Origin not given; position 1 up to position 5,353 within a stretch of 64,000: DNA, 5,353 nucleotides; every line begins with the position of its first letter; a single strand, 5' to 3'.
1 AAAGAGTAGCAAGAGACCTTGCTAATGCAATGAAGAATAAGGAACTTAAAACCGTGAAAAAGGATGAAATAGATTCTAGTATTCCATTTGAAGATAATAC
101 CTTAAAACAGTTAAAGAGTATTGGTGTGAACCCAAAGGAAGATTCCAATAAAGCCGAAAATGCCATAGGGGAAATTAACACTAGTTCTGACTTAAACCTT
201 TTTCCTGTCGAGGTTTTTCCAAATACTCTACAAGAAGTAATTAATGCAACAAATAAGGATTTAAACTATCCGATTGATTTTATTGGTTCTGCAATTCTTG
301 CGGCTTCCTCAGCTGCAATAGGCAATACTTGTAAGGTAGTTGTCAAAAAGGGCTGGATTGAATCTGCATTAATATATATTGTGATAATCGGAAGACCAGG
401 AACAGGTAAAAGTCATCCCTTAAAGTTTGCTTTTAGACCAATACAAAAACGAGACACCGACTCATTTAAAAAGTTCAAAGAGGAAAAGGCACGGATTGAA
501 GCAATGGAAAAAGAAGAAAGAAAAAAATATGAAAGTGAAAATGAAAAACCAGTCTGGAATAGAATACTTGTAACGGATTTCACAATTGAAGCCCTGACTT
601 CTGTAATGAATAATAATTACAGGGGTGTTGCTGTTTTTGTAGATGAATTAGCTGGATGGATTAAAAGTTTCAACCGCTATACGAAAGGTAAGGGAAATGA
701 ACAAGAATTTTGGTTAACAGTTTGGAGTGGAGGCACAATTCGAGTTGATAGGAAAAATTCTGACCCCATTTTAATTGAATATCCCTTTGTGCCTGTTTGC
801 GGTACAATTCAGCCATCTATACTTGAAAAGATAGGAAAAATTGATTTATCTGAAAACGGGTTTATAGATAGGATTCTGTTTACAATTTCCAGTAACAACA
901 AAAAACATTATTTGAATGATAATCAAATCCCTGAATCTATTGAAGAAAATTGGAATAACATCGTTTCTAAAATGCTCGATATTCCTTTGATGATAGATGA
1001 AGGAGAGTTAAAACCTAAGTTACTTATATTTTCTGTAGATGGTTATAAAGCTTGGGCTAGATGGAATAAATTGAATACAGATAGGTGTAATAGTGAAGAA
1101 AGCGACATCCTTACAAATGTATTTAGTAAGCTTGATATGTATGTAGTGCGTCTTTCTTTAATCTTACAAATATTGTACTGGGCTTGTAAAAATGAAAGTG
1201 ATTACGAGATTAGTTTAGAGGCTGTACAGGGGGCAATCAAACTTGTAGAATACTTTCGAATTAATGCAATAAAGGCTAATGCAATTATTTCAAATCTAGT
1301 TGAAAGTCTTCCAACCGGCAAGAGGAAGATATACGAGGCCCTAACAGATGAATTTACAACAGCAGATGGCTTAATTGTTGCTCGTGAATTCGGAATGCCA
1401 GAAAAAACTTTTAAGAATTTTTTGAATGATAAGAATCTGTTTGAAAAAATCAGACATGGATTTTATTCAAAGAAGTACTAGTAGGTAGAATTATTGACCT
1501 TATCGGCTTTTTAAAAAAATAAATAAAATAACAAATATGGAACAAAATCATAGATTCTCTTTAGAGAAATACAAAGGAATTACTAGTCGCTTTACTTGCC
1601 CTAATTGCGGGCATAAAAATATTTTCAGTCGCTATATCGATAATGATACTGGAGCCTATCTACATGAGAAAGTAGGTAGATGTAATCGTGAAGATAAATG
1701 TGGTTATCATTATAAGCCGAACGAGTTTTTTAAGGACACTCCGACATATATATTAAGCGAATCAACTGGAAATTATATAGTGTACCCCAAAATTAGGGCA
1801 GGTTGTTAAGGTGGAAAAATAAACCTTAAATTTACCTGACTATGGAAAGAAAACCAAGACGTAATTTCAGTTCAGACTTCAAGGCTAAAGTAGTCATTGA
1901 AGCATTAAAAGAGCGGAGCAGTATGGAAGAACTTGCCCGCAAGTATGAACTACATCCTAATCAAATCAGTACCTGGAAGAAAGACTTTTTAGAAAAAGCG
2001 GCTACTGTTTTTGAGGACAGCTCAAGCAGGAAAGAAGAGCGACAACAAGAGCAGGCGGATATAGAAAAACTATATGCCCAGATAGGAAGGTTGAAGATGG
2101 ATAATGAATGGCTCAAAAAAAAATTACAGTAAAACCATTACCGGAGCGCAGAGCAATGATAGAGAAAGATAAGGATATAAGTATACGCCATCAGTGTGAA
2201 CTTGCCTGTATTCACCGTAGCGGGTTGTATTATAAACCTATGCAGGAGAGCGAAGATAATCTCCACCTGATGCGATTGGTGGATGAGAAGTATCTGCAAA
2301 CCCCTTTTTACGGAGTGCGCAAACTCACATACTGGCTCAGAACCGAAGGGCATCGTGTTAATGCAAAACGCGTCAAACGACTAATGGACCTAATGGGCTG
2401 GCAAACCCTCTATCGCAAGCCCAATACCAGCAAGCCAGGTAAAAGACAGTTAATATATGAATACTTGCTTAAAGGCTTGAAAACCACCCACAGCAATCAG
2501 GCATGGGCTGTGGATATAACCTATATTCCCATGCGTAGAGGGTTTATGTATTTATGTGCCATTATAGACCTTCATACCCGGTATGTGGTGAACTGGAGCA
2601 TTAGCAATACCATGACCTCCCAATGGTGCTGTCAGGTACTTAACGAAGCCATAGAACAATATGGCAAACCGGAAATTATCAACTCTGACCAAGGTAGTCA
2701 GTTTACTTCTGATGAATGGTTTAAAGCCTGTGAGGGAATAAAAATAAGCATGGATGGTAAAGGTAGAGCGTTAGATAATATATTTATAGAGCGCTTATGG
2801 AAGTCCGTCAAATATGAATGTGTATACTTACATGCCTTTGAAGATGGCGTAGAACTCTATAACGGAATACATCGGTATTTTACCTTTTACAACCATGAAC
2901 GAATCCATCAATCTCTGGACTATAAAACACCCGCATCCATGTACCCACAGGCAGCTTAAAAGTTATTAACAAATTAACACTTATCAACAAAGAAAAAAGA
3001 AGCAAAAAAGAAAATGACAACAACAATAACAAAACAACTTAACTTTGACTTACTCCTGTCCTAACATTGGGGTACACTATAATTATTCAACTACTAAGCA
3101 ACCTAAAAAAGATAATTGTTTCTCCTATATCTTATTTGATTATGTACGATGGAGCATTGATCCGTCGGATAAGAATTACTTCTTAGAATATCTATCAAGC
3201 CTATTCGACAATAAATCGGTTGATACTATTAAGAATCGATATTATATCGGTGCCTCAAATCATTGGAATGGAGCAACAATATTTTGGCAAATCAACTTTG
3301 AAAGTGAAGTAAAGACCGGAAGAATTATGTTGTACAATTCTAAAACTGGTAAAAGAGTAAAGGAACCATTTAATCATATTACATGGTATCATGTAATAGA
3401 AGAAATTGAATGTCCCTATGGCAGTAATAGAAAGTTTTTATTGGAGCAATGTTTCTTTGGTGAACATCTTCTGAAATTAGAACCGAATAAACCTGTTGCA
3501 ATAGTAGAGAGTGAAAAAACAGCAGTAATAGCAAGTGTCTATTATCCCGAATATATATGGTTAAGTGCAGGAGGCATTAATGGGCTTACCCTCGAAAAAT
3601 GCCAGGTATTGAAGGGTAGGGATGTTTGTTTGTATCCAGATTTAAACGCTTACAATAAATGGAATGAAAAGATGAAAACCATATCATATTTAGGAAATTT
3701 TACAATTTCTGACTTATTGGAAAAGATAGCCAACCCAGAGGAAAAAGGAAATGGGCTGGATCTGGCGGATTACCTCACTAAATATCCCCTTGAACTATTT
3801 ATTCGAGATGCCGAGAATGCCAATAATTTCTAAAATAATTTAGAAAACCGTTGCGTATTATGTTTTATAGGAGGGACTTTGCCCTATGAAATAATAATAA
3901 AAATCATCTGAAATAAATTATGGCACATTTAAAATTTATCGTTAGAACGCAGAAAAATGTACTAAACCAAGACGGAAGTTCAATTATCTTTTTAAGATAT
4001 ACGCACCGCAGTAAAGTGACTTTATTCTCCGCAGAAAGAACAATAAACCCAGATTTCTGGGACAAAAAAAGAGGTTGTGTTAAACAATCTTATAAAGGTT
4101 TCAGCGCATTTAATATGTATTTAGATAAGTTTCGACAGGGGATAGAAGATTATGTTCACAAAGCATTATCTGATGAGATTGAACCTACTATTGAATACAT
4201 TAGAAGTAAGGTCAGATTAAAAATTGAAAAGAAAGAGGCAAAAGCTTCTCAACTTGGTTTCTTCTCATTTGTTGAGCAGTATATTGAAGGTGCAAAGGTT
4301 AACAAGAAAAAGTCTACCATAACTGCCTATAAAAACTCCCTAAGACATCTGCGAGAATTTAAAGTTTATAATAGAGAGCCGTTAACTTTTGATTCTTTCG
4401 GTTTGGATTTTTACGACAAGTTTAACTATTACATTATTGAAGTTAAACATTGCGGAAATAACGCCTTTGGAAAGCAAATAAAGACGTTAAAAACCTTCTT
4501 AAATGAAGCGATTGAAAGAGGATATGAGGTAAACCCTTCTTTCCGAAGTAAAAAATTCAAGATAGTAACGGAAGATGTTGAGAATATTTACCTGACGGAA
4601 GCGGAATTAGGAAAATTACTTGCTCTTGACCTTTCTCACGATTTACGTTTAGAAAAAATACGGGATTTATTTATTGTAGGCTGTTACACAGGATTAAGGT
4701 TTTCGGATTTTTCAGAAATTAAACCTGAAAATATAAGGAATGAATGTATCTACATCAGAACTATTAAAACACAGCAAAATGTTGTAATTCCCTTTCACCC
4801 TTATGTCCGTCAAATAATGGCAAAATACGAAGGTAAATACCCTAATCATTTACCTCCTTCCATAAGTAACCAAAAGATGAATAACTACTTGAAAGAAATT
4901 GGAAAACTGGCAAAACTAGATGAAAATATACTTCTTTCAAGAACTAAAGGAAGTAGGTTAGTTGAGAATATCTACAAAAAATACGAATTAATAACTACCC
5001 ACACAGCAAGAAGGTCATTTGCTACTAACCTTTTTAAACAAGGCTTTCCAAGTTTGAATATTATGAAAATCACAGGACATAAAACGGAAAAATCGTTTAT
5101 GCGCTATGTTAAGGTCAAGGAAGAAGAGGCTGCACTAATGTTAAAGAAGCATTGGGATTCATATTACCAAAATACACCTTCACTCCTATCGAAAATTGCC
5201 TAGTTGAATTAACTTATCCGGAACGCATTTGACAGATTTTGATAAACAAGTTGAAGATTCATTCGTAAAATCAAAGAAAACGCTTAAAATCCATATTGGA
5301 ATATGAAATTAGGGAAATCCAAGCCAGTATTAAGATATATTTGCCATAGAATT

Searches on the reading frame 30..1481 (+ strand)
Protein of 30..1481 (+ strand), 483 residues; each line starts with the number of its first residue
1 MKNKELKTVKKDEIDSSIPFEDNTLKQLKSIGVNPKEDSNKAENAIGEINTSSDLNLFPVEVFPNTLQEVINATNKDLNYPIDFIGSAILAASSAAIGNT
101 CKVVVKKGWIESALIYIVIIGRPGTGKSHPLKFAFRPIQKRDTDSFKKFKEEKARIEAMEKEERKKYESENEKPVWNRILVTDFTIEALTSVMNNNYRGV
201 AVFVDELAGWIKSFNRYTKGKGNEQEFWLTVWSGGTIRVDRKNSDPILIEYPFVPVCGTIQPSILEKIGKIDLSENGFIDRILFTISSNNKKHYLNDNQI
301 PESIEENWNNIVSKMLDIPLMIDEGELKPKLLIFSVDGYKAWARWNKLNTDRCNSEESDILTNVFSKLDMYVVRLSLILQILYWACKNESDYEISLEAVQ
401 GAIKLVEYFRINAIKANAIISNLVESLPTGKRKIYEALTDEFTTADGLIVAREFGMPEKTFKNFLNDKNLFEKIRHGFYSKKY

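Call 100: search_protein_families(library=pfam, proteins=[window:30-1481:+], max_evalue=0.001)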
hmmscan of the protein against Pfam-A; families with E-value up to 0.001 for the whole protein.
window:30-1481:+ (483 aa): 1 family
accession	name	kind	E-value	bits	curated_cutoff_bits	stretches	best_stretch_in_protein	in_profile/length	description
PF13148.11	DUF3987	-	2.9e-57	195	27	1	81-413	3-358/364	Protein of unknown function (DUF3987)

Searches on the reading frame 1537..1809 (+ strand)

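Call 100: search_protein_families(library=pfam, proteins=[window:1537-1809:+], max_evalue=0.001)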
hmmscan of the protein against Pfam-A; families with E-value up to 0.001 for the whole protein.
window:1537-1809:+ (90 aa): 1 family
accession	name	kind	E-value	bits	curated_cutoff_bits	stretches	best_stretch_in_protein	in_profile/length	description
PF21957.2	Zn_ribbon_16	-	6.6e-29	100.1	27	1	5-69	1-64/65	Zinc beta-ribbon finger, putative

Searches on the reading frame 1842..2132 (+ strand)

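Call 100: search_protein_families(library=pfam, proteins=[window:1842-2132:+], max_evalue=0.001)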
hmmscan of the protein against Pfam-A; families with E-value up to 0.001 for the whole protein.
window:1842-2132:+ (96 aa): 2 families
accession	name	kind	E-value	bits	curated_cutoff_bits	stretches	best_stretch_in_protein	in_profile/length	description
PF01527.26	HTH_Tnp_1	-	1.7e-10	41.4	24.1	1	5-72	3-65/75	Transposase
PF13518.12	HTH_28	-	1.9e-05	25.1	25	1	13-51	1-38/52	Helix-turn-helix domain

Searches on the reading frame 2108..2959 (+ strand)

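Call 100: search_protein_families(library=pfam, proteins=[window:2108-2959:+], max_evalue=0.001)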
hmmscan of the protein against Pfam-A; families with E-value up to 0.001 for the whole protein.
window:2108-2959:+ (283 aa): 7 families
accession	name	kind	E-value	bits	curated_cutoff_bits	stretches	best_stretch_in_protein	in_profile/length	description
PF00665.32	rve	-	1.8e-23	83.2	32.6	1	127-214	2-95/102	Integrase core domain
PF13683.12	rve_3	-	1.8e-15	56.8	26.5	1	210-275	2-67/67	Integrase core domain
PF13276.12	HTH_21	-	3.1e-12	47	28.1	1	50-105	2-59/60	HTH-like domain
PF24764.1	rva_4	-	5.6e-09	36.4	26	1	127-240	5-118/194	Integrase core domain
PF13333.12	rve_2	-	3.4e-07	30.8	22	1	229-276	2-49/56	Integrase core domain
PF13610.12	DDE_Tnp_IS240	-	0.00064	20.3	27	0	131-200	2-71/139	DDE domain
PF22007.2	DUF6930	-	0.00072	20.2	27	0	123-226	4-119/123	Domain of unknown function (DUF6930)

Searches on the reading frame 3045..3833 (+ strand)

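Call 100: search_protein_families(library=pfam, proteins=[window:3045-3833:+], max_evalue=0.001)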
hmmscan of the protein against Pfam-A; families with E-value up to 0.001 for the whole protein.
window:3045-3833:+ (262 aa): 1 family
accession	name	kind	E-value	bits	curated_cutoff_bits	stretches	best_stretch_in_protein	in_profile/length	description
PF19898.4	DUF6371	-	8.2e-61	204.6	27.7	1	44-200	1-150/150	Domain of unknown function (DUF6371)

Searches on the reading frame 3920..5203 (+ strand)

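Call 100: search_protein_families(library=pfam, proteins=[window:3920-5203:+], max_evalue=0.001)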
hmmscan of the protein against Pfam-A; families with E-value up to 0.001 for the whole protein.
window:3920-5203:+ (427 aa): 3 families
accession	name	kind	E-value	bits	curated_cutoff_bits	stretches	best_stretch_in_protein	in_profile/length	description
PF00589.27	Phage_integrase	-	4.5e-15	56.3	27.1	1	225-402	3-171/172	Phage integrase family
PF13102.12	Phage_int_SAM_5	-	1.6e-14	54.4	22.3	1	114-205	2-90/98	Phage integrase SAM-like domain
PF17293.8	Arm-DNA-bind_5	-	1.6e-12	48.2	22.6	1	10-94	3-86/87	Arm DNA-binding domain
